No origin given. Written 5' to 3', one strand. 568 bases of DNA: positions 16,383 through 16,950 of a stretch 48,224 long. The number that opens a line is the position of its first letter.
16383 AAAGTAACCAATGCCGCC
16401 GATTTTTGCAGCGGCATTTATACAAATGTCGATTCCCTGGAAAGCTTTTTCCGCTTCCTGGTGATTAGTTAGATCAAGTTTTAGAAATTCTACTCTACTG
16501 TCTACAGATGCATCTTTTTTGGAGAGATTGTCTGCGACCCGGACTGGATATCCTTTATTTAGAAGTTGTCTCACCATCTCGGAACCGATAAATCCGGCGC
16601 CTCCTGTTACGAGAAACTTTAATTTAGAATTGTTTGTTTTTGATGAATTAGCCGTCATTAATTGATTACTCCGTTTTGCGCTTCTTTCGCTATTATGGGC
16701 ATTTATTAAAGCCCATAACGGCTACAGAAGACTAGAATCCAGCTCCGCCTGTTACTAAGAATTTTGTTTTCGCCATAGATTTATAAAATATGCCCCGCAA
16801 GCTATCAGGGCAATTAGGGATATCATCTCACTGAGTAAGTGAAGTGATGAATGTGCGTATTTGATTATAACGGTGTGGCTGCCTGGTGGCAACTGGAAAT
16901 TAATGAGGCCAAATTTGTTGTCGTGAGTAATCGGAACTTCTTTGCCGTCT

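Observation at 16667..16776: Conserved leader present twice: a mini-ORF spelling a Rossmann N-terminus, a hairpin and an SD, each upstream of a sugar SDR gene (copy A)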

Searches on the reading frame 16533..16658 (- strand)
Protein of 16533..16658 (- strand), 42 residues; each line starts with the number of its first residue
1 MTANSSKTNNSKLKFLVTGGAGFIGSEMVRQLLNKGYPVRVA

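Call 60: find_homologous_proteins(query=window:16533-16658:-, max_evalue=0.001)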
Query seq(42 aa) (42 aa): 1 proteins with E <= 0.001 among 5 candidates.
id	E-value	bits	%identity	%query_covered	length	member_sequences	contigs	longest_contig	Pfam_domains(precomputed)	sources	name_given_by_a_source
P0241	2.0e-4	39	74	74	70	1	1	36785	PF16363.12,PF01073.26,PF01370.28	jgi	-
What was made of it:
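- It was found through a search seeded with the insert-encoded N-terminus (call 60).
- Tried and rejected: Its single hit was L136 (call 60).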

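Call 62: find_encoding_contigs(protein=P0241, flank=4000, max_places=3)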
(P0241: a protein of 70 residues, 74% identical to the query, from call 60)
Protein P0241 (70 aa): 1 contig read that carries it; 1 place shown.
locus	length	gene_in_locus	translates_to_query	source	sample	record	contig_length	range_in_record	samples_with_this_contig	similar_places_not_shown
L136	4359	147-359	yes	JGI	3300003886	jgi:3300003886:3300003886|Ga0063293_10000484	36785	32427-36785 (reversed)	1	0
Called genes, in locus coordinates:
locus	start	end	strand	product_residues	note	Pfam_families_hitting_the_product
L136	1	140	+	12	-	?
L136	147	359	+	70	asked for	PF01073:3Beta_HSD, PF01370:Epimerase, PF16363:GDP_Man_Dehyd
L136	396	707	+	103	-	-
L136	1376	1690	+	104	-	PF01541:GIY-YIG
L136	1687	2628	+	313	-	PF01073:3Beta_HSD, PF01370:Epimerase, PF02719:Polysacc_synt_2, PF04321:RmlD_sub_bind, PF05368:NmrA, PF07993:NAD_binding_4, PF13460:NAD_binding_10, PF16363:GDP_Man_Dehyd, +1 more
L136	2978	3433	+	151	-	PF19502:DUF6036 (weak)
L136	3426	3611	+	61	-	-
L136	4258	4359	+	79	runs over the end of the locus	-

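Call 67: search_protein_families(library=pfam, proteins=[L136:1376-1690:+, L136:396-707:+, L136:1687-2628:+, L136:2978-3433:+], max_evalue=0.01)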
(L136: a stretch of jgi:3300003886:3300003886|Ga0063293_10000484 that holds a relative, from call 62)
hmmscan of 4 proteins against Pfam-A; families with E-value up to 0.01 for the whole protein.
L136:1376-1690:+ (104 aa): 2 families
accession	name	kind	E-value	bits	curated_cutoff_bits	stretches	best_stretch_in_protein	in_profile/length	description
PF01541.30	GIY-YIG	-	3.5e-13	50.1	22.6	1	4-73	2-74/78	GIY-YIG catalytic domain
PF13455.12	MUG113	-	0.0071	17.3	22.3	0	20-78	4-54/73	Meiotically up-regulated gene 113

L136:396-707:+ (103 aa): 1 family
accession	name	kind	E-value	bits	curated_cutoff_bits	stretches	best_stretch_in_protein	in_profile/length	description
PF18812.6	PBECR3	-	0.00044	20.6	30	1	41-95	55-112/115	phage-Barnase-EndoU-ColicinE5/D-RelE like nuclease3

L136:1687-2628:+ (313 aa): 10 families
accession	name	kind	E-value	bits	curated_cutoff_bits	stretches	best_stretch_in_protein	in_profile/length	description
PF01370.27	Epimerase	-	4.5e-66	223.1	20.9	1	4-243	2-239/240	NAD dependent epimerase/dehydratase family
PF16363.11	GDP_Man_Dehyd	-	5.1e-57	194.3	27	1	4-269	1-273/332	GDP-mannose 4,6 dehydratase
PF01073.25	3Beta_HSD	-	3.1e-34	118.7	22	1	4-239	1-236/280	3-beta hydroxysteroid dehydrogenase/isomerase family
PF02719.21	Polysacc_synt_2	-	1e-19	71.3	20.2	1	4-267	2-252/293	Polysaccharide biosynthesis protein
PF04321.23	RmlD_sub_bind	-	8.5e-14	51.7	27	1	1-236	1-202/287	RmlD substrate binding domain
PF07993.18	NAD_binding_4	-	2.6e-13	50.2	20.1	1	5-224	1-255/258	Male sterility protein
PF13460.12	NAD_binding_10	-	7.5e-12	45.9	27.2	1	7-158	1-131/184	NAD(P)H-binding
PF05368.20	NmrA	-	1.8e-10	41.3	27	1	4-123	6-107/298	NmrA-like family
PF00106.31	adh_short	-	8.2e-06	25.9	26.6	1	4-75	4-73/195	short chain dehydrogenase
PF08659.16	KR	-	0.0056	17.1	22.6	0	3-74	3-76/180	KR domain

L136:2978-3433:+ (151 aa): 2 families
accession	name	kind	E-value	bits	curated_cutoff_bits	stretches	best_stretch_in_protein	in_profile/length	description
PF19502.5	DUF6036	-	7.4e-07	29.6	23.6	1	4-112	8-120/164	Nucleotidyltransferase of unknown function (DUF6036)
PF10706.15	Aminoglyc_resit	-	0.0002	21.9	21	1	6-45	3-44/149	Aminoglycoside-2''-adenylyltransferase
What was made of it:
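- On Homing-endonuclease cassette (free-standing HEG, intronless homing): The L136 analogue does encode one (call 67).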

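Call 68: search_protein_families(library=ncbifam, proteins=[L136:1376-1690:+, L136:396-707:+, L136:1687-2628:+], max_evalue=0.01)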
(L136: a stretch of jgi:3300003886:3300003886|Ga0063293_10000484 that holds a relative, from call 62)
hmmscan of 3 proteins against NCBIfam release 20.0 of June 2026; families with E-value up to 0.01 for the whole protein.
L136:1376-1690:+ (104 aa): 0 families

L136:396-707:+ (103 aa): 0 families

L136:1687-2628:+ (313 aa): 43 families (the best 25 are shown)
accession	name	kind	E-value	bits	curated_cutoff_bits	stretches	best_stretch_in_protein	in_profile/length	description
NF011728.1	PRK15181.1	equivalog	1.3e-79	267.7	760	1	2-310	17-336/348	Vi polysaccharide biosynthesis UDP-N-acetylglucosaminuronic acid C-4 epimerase TviC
TIGR04180.1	EDH_00030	hypoth_equivalog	3.1e-56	190.6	475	1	4-294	2-292/297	NAD-dependent 4,6-dehydratase LegB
TIGR01179.1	galE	equivalog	1.1e-52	179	262.3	1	3-301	2-314/332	UDP-glucose 4-epimerase GalE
TIGR01181.1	dTDP_gluc_dehyt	equivalog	7.2e-43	146.9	365.1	1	3-310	2-310/321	dTDP-glucose 4,6-dehydratase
NF007956.0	PRK10675.1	subfamily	8.7e-39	133.6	394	1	1-295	1-313/338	UDP-glucose 4-epimerase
TIGR02197.1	heptose_epim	equivalog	1.3e-35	123.1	274.6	1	4-267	2-267/316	ADP-glyceromanno-heptose 6-epimerase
TIGR03466.1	HpnA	hypoth_equivalog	3e-25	88.8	367.65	1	2-189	2-182/327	hopanoid-associated sugar epimerase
NF042422.1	oxyalk_red_OleD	equivalog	1.6e-23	83.6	580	1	1-252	1-233/329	2-alkyl-3-oxoalkanoate reductase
NF052578.1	StrlDmthSdmBMthl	equivalog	8.8e-21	75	600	1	1-265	1-248/328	sterol demethylase protein SdmB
NF008360.0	PRK11150.1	equivalog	1.1e-20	74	452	1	4-246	3-238/310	ADP-glyceromanno-heptose 6-epimerase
NF047922.1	GDPFucSynFcl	equivalog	5.7e-20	72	500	1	98-265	80-256/308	GDP-L-fucose synthase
NF007490.0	PRK10084.1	subfamily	6.8e-20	71.3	649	1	1-310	1-333/361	dTDP-glucose 4,6-dehydratase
TIGR03589.1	PseB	equivalog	2.2e-19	69.6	407.75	1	3-200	7-184/324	UDP-N-acetylglucosamine 4,6-dehydratase (inverting)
NF007582.0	PRK10217.1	equivalog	8.3e-19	67.9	698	1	2-263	3-271/355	dTDP-glucose 4,6-dehydratase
TIGR01472.1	gmd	equivalog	1.3e-18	67.3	415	1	4-267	4-273/342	GDP-mannose 4,6-dehydratase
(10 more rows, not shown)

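Call 75: find_related_loci(query=L136:1376-1687:+, collection=viral_contigs, flank=2500)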
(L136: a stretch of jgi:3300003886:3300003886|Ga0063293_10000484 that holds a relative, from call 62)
Query L136:1376-1687:+ (104 aa) in viral_contigs; peptide patterns used: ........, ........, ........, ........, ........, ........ (x = any residue, [..] = any of these).
14 stretches matched a pattern, but none encodes a relative of the query by tblastn (E <= 1e-3).
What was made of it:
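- Tried and rejected: Search for the L136 GIY-YIG protein in IMG/VR: no relatives (call 75).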

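Call 88: list_cluster_members(proteins=[L136:1376-1687:+, L136:1687-2625:+, L136:396-704:+])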
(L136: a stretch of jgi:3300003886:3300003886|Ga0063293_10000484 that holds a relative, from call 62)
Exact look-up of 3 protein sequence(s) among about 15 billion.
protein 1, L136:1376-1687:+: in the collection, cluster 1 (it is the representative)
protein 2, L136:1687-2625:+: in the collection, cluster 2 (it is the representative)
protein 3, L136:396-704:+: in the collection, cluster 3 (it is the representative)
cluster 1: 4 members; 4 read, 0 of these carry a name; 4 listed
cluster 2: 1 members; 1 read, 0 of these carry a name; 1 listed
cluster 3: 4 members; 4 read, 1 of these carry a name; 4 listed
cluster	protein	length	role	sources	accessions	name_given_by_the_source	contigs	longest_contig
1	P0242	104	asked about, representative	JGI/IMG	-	-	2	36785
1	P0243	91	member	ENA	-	-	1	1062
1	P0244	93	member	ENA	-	-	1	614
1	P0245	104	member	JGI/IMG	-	-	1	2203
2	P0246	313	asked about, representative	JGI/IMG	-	-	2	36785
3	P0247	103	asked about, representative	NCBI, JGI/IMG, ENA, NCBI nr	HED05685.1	MAG TPA: DUF4258 domain-containing protein [Ignavibacteria bacterium] | DUF4258 domain-containing protein [Ignavibacteria bacterium]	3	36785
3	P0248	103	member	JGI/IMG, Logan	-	-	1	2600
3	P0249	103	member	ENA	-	-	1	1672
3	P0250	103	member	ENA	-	-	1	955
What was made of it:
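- Analogue: L136 is an Ignavibacteria-like contig (call 88).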

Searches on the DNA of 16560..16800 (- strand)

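Call 37: search_rna_families(source=window, start=16560, end=16800, threshold=evalue, max_evalue=10)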
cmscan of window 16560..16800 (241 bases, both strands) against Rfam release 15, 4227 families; matches with E-value up to 10: 0.
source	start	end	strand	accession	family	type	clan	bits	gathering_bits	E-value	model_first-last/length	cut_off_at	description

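Call 41: build_rna_model(alignment_id=A6)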
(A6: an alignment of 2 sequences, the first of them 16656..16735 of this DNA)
Model R1 built from alignment A6 (2 sequences, 82 columns); structure: RNAalifold consensus.
model positions 82; base pairs 16; branch points 0; effective number of sequences 1.26; information 0.692 bits per position. Calibrated on 0.2 Mb of random sequence (short: E-values are rough).
structure used (alignment columns):
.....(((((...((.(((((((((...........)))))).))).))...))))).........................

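Call 43: search_with_rna_model(model_id=R1, source=window, filters=off, max_evalue=10)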
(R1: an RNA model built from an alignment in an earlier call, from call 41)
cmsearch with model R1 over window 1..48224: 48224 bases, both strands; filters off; matches with E-value up to 10: 16.
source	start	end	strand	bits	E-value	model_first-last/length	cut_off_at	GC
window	32663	32743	-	105.5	1.7e-24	1-82/82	no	0.36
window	16656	16735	-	103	7.5e-24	1-82/82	no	0.39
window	16681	16730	+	28.4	9.8e-05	6-57/82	no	0.4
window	32688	32747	+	26.8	0.00026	6-65/82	no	0.33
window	38547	38589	-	12.7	1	1-82/82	no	0.35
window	44893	44938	+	12.6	1.1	1-82/82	no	0.37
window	12256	12324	-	12.4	1.3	1-82/82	no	0.39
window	25539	25585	+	12.4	1.3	1-82/82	no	0.26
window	28565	28643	-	12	1.6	1-82/82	no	0.28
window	44218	44278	+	10.8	3.3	1-82/82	no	0.33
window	41569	41621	+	10.7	3.4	1-82/82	no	0.32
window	1426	1451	+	9.5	6.8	1-82/82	no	0.27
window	11717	11766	-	9.5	7.2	1-82/82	no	0.22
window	8275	8305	-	9.1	9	1-82/82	no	0.45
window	41006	41065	-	9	9.2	1-82/82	no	0.28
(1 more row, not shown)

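Call 44: search_with_rna_model(model_id=R1, sources=[L046, L047, L049, L062, L065, L068, L126, L127, L060, L061], filters=off, max_evalue=10)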
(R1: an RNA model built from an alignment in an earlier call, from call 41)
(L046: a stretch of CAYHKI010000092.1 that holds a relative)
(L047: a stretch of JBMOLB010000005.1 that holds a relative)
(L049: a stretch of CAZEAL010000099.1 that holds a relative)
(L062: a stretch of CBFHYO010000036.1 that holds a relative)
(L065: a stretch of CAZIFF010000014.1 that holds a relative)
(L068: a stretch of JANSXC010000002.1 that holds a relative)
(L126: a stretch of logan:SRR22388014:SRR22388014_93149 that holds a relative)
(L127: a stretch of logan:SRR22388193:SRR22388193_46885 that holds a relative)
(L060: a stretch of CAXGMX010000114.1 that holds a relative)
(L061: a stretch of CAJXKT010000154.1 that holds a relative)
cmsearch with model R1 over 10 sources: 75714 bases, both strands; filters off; matches with E-value up to 10: 13.
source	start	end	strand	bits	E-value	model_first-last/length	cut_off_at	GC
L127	5955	6031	-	14.5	0.57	1-82/82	no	0.35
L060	769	851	-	13.8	0.85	1-82/82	no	0.3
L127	12225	12278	+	12.7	1.6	1-82/82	no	0.41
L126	913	986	-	12.4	2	1-82/82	no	0.31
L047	1629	1677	-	12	2.5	1-82/82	no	0.29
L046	90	158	-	12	2.6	1-82/82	no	0.32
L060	3222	3274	-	11.9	2.6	1-82/82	no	0.19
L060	1374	1431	-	10.9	4.7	1-82/82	no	0.29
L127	977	1050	-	10.7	5.4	1-82/82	no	0.31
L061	504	557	-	10.4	6.4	1-82/82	no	0.31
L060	2173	2226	-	10.2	7.1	1-82/82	no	0.33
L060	4217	4272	-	9.8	9.1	1-82/82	no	0.27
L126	10412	10469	+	9.7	9.6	1-82/82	no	0.28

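Call 52: search_dna_similar(query=window:16610-16735:-, collection=phages, mode=distant, max_evalue=1, max_rows=10)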
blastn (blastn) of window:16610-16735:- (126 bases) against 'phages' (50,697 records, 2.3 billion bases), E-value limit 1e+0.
Records with a match: 3; places in all: 3; records where one place covers at least 80% of the query: 0.
Best place of each record, by identity: 80-90% 3.
By first word of the organism name: Tenacibaculum 3.
By host as written in the record: Tenacibaculum maritimum 3.
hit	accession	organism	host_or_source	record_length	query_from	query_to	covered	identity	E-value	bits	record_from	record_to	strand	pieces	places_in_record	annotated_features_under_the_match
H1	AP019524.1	Tenacibaculum phage PTm1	Tenacibaculum maritimum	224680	92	123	25%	87.5%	1e-1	41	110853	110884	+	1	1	hypothetical protein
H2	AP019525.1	Tenacibaculum phage PTm5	Tenacibaculum maritimum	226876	92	123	25%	87.5%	1e-1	41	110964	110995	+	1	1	hypothetical protein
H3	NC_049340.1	Tenacibaculum phage PTm1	Tenacibaculum maritimum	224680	92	123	25%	87.5%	1e-1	41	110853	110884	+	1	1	hypothetical protein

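Call 53: search_dna_similar(query=window:16610-16735:-, collection=plasmids, mode=distant, max_evalue=1, max_rows=10)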
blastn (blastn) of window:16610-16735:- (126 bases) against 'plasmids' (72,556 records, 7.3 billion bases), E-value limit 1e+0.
No match.
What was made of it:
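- Tried and rejected: blastn against phage and plasmid collections: nothing relevant (calls 52, 53).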

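Call 57: search_with_rna_model(model_id=R1, sources=[L048, L050, L051, L052, L053, L054, L055, L056, L057, L058, L059, L063, L064, L066, L067, L069, L070, L071, L072, L073, L074, L075, L076, L077, L078, L079, L080, L081, L082, L083, L084, L085, L086, L087, L088, L089, L090, L091, L092, L093, L094, L095, L096, L097, L098, L099, L100, L101, L102, L103, L104, L105, L106, L107, L108, L109, L110, L111, L112, L113, L114, L115, L116, L117, L118, L119, L120, L121, L122, L123, L124, L125, L131, L132, L133, L134, L135], max_evalue=1)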
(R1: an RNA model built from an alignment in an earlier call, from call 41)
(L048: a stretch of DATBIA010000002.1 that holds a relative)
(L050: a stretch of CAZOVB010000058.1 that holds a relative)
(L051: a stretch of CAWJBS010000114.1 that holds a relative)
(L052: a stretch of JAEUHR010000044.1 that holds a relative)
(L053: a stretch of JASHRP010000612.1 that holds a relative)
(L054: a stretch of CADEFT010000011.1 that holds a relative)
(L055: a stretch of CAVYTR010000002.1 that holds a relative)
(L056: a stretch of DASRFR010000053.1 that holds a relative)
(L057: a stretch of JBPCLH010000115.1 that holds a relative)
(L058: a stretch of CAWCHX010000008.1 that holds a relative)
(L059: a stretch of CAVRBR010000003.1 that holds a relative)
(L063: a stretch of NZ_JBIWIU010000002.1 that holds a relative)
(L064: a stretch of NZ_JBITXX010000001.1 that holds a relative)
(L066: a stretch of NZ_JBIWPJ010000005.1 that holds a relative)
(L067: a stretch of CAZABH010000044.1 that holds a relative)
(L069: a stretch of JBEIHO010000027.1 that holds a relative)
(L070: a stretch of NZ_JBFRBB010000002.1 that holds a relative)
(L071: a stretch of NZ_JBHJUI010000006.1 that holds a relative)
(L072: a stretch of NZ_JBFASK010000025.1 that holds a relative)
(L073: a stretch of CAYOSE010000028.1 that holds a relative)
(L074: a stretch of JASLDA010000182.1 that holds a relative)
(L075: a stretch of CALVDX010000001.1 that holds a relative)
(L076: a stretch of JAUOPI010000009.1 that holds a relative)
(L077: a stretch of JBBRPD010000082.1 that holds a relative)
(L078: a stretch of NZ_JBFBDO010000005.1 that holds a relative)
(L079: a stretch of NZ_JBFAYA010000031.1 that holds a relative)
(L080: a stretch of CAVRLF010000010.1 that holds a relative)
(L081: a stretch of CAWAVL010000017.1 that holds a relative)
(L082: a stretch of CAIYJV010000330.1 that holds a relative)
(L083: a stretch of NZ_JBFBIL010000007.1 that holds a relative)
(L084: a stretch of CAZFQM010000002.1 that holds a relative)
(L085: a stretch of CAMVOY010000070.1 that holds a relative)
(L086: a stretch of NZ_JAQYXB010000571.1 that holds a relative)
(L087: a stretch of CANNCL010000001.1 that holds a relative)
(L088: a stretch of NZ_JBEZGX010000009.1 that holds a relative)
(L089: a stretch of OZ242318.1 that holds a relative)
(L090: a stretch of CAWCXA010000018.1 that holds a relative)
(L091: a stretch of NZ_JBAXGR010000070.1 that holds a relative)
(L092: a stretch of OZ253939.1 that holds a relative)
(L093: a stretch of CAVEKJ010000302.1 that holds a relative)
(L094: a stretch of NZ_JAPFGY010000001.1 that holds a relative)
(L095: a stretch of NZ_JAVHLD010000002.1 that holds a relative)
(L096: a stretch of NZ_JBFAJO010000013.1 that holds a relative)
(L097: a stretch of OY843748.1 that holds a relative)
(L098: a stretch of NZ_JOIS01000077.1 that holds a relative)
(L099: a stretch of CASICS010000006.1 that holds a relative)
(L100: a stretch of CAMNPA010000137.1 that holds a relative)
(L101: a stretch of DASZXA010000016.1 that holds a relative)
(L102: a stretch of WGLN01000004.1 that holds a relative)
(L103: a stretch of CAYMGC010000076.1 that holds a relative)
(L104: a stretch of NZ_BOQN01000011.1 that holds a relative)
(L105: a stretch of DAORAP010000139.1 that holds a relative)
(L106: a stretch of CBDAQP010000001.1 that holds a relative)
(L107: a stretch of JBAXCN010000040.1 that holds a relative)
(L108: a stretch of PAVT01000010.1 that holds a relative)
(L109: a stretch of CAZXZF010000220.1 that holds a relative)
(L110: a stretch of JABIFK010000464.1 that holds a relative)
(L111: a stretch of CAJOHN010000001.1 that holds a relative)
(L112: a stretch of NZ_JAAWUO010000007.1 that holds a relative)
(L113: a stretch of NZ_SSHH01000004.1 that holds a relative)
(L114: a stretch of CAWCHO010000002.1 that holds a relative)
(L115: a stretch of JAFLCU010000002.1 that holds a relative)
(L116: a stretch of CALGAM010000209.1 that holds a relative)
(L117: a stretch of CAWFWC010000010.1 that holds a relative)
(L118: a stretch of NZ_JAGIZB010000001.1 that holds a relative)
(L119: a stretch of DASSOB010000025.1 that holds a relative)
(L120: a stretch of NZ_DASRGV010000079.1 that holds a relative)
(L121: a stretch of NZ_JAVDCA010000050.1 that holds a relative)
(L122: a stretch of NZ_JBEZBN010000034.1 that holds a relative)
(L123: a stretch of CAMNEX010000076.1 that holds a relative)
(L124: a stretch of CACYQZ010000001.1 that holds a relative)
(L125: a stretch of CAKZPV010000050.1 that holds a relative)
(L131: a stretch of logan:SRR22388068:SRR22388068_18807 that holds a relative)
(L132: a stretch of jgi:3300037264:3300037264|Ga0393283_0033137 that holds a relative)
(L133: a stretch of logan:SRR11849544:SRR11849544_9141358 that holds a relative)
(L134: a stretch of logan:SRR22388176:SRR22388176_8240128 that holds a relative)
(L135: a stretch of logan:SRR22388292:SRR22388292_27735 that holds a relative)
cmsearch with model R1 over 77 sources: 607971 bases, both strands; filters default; matches with E-value up to 1: 0.
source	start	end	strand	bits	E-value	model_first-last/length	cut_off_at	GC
